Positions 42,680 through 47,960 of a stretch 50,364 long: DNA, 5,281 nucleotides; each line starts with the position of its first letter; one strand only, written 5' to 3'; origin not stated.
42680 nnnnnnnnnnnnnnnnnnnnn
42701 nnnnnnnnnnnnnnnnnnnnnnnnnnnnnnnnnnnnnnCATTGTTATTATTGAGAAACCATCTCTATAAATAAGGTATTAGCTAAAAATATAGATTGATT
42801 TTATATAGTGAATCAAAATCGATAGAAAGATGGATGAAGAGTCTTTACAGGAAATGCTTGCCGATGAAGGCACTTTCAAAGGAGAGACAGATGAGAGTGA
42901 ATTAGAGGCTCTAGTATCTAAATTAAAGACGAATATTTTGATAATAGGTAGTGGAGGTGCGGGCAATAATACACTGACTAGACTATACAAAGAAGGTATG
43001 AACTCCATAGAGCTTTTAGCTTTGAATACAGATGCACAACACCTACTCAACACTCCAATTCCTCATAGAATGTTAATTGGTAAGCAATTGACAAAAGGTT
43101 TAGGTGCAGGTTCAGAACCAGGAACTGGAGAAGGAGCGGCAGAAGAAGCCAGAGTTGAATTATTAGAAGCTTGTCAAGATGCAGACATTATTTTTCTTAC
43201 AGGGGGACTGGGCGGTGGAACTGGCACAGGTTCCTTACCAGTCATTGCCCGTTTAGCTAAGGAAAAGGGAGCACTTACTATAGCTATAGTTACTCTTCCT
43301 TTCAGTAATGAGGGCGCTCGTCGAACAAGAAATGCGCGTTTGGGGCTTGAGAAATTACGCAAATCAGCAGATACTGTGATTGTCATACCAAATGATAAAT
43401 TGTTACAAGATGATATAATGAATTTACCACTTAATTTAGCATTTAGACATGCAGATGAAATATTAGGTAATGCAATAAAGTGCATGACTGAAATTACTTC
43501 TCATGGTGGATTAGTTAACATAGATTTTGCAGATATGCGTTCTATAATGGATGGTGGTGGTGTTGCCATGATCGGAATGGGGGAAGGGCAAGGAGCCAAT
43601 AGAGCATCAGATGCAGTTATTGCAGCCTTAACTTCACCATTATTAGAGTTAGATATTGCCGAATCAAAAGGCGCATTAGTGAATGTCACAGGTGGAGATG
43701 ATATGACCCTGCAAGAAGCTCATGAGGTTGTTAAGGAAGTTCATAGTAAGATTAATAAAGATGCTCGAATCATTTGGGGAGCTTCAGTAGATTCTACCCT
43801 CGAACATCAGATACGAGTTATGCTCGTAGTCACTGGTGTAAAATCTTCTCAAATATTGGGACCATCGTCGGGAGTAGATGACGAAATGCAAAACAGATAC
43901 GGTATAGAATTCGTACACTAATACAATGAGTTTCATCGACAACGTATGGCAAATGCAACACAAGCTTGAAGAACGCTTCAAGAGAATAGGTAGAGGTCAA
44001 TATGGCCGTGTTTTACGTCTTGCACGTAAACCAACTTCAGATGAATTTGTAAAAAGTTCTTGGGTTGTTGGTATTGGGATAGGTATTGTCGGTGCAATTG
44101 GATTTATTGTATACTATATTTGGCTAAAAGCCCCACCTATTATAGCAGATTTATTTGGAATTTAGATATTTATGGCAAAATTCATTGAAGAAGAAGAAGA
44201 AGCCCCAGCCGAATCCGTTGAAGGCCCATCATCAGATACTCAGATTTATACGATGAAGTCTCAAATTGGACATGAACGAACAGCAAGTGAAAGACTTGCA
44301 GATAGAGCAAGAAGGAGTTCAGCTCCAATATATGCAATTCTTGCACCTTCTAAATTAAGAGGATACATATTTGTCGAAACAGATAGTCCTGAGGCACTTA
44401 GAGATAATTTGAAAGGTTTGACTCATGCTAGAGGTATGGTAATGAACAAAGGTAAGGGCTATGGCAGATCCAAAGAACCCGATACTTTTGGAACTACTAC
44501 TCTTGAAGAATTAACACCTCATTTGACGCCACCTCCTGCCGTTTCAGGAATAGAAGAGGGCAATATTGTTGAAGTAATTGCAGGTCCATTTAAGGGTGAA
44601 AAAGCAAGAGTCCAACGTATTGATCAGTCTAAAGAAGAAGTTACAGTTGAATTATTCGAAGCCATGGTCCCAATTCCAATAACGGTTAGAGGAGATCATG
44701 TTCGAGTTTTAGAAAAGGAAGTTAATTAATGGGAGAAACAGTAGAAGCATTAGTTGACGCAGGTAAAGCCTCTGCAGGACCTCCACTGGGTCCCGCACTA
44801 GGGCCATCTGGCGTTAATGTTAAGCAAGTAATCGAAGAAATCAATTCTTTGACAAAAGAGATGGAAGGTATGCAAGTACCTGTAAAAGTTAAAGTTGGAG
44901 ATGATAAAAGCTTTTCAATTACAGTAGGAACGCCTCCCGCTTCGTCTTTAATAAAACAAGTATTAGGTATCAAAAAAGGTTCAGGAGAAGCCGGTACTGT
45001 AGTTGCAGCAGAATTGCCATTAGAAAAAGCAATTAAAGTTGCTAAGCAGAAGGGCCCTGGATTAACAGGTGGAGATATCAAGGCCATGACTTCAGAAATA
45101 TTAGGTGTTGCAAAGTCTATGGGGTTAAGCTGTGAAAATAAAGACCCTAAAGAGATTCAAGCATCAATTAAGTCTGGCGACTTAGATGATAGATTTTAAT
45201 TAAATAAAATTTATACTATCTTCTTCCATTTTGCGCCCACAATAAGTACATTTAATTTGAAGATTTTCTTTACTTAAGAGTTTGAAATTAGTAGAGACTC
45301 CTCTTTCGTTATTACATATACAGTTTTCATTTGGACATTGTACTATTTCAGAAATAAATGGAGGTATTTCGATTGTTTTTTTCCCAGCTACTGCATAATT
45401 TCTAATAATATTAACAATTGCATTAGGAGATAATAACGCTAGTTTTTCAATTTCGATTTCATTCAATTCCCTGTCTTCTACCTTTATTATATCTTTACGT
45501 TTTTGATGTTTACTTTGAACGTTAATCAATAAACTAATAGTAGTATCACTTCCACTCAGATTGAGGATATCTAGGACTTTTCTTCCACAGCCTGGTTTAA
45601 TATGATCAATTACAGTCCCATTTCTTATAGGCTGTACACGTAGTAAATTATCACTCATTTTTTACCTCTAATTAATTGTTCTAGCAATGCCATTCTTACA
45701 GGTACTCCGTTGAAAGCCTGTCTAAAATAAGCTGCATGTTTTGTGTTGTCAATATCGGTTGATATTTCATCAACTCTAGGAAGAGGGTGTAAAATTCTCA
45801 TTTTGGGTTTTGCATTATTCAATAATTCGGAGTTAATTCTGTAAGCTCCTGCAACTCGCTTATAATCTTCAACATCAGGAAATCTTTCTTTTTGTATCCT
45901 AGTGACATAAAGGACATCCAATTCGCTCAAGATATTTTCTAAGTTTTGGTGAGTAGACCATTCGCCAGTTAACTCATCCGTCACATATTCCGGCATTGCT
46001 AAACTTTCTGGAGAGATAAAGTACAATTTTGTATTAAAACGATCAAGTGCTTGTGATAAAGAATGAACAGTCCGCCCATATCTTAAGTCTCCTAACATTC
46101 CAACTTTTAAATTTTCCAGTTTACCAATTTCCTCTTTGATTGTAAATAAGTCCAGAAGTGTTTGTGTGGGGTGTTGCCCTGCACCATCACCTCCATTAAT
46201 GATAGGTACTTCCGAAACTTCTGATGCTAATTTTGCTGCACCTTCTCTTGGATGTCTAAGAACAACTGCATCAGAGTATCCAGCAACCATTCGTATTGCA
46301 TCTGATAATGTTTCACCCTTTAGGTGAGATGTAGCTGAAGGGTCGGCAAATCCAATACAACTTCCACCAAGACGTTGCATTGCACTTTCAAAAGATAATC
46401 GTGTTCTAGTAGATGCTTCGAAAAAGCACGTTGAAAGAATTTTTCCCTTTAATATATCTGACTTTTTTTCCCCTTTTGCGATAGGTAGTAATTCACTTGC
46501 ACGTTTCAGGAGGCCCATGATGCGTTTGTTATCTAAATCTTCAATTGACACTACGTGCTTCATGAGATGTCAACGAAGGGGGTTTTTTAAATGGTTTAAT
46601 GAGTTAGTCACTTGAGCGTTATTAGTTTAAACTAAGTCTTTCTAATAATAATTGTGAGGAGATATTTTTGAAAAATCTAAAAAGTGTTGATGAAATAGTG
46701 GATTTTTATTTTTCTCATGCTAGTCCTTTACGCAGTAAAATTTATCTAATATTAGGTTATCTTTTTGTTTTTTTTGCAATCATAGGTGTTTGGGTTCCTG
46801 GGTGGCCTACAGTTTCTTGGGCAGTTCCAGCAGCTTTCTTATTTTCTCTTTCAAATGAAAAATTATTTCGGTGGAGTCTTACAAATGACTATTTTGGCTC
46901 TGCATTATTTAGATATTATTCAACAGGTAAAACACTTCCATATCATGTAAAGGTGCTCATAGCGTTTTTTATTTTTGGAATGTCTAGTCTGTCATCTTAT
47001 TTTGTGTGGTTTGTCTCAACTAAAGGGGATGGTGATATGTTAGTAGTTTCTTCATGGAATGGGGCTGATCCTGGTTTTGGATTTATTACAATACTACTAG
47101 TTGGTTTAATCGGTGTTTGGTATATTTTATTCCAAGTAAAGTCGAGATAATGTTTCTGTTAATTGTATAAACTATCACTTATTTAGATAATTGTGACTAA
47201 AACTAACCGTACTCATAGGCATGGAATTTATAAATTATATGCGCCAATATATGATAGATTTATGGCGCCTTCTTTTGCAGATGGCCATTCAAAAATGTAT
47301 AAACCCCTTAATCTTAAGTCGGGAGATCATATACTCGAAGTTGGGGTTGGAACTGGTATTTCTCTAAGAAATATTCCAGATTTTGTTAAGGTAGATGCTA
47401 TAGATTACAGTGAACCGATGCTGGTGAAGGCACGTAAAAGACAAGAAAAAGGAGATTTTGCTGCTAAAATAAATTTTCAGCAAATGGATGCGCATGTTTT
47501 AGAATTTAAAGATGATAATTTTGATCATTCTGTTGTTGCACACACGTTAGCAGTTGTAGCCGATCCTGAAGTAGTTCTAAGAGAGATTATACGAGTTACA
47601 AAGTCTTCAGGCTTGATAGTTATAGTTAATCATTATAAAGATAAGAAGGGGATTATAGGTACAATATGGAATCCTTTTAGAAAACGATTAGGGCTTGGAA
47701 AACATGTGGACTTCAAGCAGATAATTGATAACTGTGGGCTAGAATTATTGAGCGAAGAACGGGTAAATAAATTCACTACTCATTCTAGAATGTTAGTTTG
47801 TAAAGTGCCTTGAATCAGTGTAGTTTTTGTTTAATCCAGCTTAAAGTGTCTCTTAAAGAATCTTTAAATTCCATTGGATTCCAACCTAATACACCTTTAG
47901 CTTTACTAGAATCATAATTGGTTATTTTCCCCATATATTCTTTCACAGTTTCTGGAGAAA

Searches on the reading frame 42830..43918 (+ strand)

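Call 13: search_protein_families(library=pfam, proteins=[window:42830-43918:+], max_evalue=0.001)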
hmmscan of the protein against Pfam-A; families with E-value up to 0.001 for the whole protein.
window:42830-43918:+ (363 aa): 2 families
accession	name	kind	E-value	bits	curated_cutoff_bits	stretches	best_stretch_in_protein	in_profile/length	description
PF00091.31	Tubulin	-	1.3e-43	149.9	33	1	35-193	1-187/190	Tubulin/FtsZ family, GTPase domain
PF12327.13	FtsZ_C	-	3.2e-33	114.3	27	1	244-338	1-95/95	FtsZ family, C-terminal domain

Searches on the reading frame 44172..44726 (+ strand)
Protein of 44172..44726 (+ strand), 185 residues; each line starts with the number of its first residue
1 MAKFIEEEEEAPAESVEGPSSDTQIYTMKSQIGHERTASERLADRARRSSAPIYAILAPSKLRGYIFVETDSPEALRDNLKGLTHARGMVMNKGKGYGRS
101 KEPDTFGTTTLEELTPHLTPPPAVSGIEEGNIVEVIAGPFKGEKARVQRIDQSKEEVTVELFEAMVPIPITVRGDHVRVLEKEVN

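Call 13: search_protein_families(library=pfam, proteins=[window:44172-44726:+], max_evalue=0.001)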
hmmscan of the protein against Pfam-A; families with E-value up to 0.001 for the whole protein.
window:44172-44726:+ (185 aa): 2 families
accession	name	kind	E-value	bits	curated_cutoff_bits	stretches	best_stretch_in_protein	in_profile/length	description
PF03439.18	Spt5-NGN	-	5.7e-12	45.9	22.4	1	24-92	1-73/84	Early transcription elongation factor of RNA pol II, NGN section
PF00467.35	KOW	-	5.6e-10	39.1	22.3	1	130-160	2-32/32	KOW motif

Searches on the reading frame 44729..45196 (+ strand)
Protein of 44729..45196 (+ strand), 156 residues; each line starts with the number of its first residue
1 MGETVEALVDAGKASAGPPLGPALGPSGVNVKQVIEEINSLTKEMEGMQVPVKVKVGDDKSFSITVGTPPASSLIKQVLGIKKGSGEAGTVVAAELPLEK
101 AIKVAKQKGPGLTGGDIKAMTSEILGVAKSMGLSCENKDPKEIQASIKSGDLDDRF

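Call 13: search_protein_families(library=pfam, proteins=[window:44729-45196:+], max_evalue=0.001)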
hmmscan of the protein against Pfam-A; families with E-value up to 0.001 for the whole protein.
window:44729-45196:+ (156 aa): 2 families
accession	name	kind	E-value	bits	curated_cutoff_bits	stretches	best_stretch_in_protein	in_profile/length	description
PF03946.19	Ribosomal_L11_N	-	2.5e-23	82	32.9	1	6-62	2-58/58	Ribosomal protein L11, N-terminal domain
PF00298.24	Ribosomal_L11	-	6.5e-17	62.2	21.4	1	68-133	2-67/69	Ribosomal protein L11, RNA binding domain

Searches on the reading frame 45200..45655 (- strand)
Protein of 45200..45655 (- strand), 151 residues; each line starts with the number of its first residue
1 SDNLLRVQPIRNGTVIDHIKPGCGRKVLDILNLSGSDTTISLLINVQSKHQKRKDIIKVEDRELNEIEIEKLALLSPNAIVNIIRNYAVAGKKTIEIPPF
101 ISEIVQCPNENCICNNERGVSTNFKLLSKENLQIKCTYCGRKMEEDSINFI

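Call 13: search_protein_families(library=pfam, proteins=[window:45200-45655:-], max_evalue=0.001)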
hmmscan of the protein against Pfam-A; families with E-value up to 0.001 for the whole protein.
window:45200-45655:- (151 aa): 2 families
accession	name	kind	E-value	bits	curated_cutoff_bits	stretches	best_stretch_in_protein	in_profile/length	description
PF01948.23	PyrI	-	3e-29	101.5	25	1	5-95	1-92/93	Aspartate carbamoyltransferase regulatory chain, allosteric domain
PF02748.20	PyrI_C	-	1.7e-15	57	23.4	1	101-148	2-48/48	Aspartate carbamoyltransferase regulatory chain, metal binding domain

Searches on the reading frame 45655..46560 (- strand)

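Call 13: search_protein_families(library=pfam, proteins=[window:45655-46560:-], max_evalue=0.001)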
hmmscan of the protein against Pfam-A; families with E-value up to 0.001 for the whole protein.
window:45655-46560:- (301 aa): 2 families
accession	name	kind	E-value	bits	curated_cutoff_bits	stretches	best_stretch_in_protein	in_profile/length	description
PF02729.26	OTCace_N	-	6.3e-45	153.3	29.9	1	1-143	1-148/148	Aspartate/ornithine carbamoyltransferase, carbamoyl-P binding domain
PF00185.30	OTCace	-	6.1e-30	104.8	29.4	1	150-295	2-156/157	Aspartate/ornithine carbamoyltransferase, Asp/Orn binding domain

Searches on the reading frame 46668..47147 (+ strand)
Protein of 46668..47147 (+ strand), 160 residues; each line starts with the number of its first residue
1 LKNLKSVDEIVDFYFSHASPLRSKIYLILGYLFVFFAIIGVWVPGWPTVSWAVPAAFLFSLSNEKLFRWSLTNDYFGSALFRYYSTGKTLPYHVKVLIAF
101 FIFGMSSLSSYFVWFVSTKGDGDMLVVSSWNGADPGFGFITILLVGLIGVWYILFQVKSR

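Call 13: search_protein_families(library=pfam, proteins=[window:46668-47147:+], max_evalue=0.001)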
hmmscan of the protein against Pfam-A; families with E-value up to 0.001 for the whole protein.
window:46668-47147:+ (160 aa): 1 family
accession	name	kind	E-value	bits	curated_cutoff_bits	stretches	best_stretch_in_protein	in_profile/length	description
PF04304.18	DUF454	-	1.9e-13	50.9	35.1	1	25-113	3-90/115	Protein of unknown function (DUF454)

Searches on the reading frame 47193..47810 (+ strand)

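Call 13: search_protein_families(library=pfam, proteins=[window:47193-47810:+], max_evalue=0.001)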
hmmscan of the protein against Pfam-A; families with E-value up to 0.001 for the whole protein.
window:47193-47810:+ (206 aa): 7 families
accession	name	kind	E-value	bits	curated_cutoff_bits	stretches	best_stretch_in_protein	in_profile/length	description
PF08241.18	Methyltransf_11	-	1.4e-18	67.7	21.2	1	48-144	1-95/95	Methyltransferase domain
PF13649.12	Methyltransf_25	-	4.3e-16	59.8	27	1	47-140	1-97/97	Methyltransferase domain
PF13847.12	Methyltransf_31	-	2.5e-15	56.9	27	1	42-148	2-113/145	Methyltransferase domain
PF01209.24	Ubie_methyltran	-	1.8e-14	54.1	20.1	1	35-151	39-158/233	ubiE/COQ5 methyltransferase family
PF08242.18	Methyltransf_12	-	2.3e-10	41.5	30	1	48-141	1-97/98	Methyltransferase domain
PF13489.12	Methyltransf_23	-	2.1e-08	34.5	27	1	20-149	1-121/164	Methyltransferase domain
PF07021.18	MetW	-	6.1e-07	29.7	21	1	41-138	11-104/193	Methionine biosynthesis protein MetW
